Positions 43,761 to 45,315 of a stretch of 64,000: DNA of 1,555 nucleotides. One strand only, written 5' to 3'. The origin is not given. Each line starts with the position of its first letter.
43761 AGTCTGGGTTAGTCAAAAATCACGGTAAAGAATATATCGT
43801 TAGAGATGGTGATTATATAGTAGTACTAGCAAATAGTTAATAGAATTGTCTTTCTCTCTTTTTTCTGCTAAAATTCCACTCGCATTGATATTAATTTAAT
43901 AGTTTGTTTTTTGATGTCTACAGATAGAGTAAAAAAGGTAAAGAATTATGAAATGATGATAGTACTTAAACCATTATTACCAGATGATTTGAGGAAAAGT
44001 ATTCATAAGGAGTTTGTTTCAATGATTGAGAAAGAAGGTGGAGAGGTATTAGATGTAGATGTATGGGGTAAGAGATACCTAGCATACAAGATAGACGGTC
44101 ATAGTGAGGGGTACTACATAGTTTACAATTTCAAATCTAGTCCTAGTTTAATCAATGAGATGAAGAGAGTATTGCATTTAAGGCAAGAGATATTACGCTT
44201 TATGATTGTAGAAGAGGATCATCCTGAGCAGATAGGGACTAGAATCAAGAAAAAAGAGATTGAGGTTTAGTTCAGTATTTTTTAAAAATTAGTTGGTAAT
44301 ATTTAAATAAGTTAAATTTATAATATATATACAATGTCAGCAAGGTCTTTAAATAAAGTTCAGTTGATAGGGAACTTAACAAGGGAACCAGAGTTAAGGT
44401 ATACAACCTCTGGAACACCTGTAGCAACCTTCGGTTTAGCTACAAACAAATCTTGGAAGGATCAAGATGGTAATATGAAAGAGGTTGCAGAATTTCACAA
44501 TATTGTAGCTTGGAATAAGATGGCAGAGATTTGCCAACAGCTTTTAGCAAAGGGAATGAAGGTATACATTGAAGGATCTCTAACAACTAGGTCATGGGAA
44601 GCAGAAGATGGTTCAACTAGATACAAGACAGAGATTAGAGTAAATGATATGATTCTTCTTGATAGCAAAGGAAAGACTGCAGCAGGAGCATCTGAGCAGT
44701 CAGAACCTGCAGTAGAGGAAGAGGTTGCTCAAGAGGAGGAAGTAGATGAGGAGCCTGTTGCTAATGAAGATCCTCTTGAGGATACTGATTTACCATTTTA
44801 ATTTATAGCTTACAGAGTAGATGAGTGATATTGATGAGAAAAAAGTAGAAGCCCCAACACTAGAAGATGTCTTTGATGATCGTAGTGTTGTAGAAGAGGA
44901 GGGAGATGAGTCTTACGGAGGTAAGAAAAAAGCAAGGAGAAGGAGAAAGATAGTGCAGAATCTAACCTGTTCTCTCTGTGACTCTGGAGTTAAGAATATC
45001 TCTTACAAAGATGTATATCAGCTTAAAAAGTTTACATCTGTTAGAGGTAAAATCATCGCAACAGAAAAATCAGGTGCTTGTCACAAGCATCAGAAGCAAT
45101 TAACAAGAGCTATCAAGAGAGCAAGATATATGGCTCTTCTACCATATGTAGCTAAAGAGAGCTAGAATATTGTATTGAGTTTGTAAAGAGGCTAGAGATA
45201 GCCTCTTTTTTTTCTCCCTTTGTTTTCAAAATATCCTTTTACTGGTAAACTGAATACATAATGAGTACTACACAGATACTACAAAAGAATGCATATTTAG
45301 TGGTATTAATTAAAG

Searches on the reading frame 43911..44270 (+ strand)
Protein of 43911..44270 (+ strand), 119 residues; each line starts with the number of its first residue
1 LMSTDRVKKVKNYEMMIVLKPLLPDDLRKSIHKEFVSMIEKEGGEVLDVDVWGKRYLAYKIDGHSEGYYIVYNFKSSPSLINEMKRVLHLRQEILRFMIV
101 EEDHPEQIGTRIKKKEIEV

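Call 49: search_protein_families(library=pfam, proteins=[window:43911-44270:+], max_evalue=0.001)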
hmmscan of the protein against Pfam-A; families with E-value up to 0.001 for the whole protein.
window:43911-44270:+ (119 aa): 1 family
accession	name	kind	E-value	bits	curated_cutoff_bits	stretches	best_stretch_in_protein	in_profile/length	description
PF01250.22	Ribosomal_S6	-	3.2e-29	101.4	27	1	12-100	1-89/90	Ribosomal protein S6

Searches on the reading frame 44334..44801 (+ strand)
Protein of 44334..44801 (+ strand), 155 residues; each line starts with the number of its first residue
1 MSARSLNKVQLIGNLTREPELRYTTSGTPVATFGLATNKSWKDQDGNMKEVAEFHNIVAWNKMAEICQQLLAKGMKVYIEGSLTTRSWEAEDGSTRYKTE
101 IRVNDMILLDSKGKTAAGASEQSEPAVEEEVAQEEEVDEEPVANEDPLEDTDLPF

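Call 49: search_protein_families(library=pfam, proteins=[window:44334-44801:+], max_evalue=0.001)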
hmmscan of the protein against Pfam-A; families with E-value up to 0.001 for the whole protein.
window:44334-44801:+ (155 aa): 2 families
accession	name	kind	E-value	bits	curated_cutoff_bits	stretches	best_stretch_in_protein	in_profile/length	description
PF00436.31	SSB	-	6.6e-37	126.2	26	1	6-107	1-102/104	Single-strand binding protein family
PF22657.2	SSB_1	-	6.9e-07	29.8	27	1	7-87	1-79/91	Another single-strand binding protein family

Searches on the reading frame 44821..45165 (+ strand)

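Call 49: search_protein_families(library=pfam, proteins=[window:44821-45165:+], max_evalue=0.001)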
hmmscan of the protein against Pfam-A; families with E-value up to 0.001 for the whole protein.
window:44821-45165:+ (114 aa): 1 family
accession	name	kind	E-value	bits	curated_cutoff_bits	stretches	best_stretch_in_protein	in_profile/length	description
PF01084.26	Ribosomal_S18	-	8.9e-21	74.2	21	1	57-107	2-52/52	Ribosomal protein S18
